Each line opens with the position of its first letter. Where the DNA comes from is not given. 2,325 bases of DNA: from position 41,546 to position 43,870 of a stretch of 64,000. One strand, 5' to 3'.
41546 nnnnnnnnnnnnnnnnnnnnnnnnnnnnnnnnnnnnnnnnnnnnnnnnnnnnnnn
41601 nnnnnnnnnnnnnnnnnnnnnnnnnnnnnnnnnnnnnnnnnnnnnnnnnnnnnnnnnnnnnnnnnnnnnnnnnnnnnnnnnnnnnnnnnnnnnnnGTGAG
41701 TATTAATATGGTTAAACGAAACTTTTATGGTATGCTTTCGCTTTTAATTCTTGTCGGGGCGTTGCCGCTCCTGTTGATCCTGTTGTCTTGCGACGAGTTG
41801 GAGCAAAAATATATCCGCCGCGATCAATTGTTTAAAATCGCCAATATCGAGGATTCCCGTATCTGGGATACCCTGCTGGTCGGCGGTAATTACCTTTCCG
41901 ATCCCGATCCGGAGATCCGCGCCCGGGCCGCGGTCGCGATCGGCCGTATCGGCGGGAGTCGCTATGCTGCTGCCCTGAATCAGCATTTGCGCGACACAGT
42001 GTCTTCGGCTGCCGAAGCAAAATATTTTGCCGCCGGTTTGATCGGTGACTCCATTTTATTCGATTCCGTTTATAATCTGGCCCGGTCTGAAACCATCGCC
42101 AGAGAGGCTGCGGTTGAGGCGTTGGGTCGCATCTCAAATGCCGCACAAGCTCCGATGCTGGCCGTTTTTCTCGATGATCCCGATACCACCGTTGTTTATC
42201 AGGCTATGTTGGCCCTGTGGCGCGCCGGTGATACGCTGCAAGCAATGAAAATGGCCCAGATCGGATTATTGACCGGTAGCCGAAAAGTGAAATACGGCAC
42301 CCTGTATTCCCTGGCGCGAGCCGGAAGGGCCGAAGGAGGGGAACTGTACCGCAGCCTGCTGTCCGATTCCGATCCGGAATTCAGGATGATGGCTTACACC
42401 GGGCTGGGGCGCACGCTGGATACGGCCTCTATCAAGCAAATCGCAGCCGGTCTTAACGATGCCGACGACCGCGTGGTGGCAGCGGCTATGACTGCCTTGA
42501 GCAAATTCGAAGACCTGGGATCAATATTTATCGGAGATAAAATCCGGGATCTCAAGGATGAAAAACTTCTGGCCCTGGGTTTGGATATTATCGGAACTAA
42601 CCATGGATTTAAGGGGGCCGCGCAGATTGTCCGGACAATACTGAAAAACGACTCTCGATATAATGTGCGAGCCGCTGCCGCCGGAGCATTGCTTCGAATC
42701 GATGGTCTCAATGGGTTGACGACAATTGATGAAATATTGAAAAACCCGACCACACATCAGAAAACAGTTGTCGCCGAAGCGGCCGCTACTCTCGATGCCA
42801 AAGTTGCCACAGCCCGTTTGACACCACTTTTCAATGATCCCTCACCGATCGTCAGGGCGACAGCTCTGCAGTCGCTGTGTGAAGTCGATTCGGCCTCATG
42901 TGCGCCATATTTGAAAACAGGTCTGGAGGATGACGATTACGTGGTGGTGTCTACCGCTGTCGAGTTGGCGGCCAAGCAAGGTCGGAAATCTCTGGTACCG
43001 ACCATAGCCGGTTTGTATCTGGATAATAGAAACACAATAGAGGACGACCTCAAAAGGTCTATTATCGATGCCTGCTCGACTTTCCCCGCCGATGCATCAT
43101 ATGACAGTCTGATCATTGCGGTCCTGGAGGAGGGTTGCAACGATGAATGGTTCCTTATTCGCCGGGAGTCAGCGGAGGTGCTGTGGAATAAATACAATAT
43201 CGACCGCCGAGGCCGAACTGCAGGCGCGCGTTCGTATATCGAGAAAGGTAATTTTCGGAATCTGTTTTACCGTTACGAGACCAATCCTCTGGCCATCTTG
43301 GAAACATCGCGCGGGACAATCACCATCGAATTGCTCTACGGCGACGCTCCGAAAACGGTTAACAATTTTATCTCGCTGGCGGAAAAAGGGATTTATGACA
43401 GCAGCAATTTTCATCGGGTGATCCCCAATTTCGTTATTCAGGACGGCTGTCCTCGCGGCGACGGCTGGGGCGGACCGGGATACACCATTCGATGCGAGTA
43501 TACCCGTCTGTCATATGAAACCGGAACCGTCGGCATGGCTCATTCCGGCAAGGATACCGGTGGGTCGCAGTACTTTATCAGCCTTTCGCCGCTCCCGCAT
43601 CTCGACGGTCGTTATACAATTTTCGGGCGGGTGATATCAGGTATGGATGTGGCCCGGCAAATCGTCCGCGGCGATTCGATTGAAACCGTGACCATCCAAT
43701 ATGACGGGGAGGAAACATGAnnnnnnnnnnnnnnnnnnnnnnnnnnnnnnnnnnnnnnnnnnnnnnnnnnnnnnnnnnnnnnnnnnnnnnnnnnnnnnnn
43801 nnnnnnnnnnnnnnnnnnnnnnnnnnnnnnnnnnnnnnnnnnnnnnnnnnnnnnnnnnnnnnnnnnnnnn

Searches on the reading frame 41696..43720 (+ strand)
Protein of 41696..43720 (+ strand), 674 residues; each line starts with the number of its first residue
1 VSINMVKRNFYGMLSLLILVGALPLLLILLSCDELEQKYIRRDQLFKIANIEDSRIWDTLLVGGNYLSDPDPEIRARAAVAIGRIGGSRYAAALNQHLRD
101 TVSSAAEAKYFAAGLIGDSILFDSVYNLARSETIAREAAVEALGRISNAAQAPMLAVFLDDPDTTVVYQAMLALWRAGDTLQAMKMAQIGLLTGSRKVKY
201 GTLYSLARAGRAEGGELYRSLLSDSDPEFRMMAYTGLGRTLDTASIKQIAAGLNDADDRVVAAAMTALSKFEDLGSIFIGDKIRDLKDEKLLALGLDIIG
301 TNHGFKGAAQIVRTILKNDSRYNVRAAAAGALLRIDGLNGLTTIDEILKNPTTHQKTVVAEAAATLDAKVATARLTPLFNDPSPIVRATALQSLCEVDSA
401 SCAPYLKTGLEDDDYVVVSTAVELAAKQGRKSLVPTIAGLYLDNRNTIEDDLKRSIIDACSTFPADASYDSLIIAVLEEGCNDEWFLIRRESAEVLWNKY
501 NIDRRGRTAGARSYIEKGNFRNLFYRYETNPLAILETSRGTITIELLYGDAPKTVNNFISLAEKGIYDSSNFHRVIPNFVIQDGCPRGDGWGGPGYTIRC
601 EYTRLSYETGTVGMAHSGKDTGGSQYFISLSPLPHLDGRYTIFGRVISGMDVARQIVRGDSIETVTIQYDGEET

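Call 41: search_protein_families(library=pfam, proteins=[window:41696-43720:+], max_evalue=0.001)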
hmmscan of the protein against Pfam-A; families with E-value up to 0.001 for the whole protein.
window:41696-43720:+ (674 aa): 6 families
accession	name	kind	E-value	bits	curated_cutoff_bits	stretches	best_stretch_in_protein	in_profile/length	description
PF00160.26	Pro_isomerase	-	4.5e-38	131.4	21.7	1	535-662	4-143/159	Cyclophilin type peptidyl-prolyl cis-trans isomerase/CLD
PF13646.12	HEAT_2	-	1.2e-32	112.4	27.7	3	375-445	4-75/88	HEAT repeats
PF02985.28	HEAT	-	7.4e-18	63.4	23.5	0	375-396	5-26/31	HEAT repeat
PF12717.13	Cnd1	-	3e-06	27.8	26.4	0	220-274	28-88/162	non-SMC mitotic condensation complex subunit 1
PF13513.12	HEAT_EZ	-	5.1e-06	27.3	27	0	67-85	37-55/55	HEAT-like repeat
PF03130.22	HEAT_PBS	-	0.00013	22.6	20.9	0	74-100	1-27/27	PBS lyase HEAT-like repeat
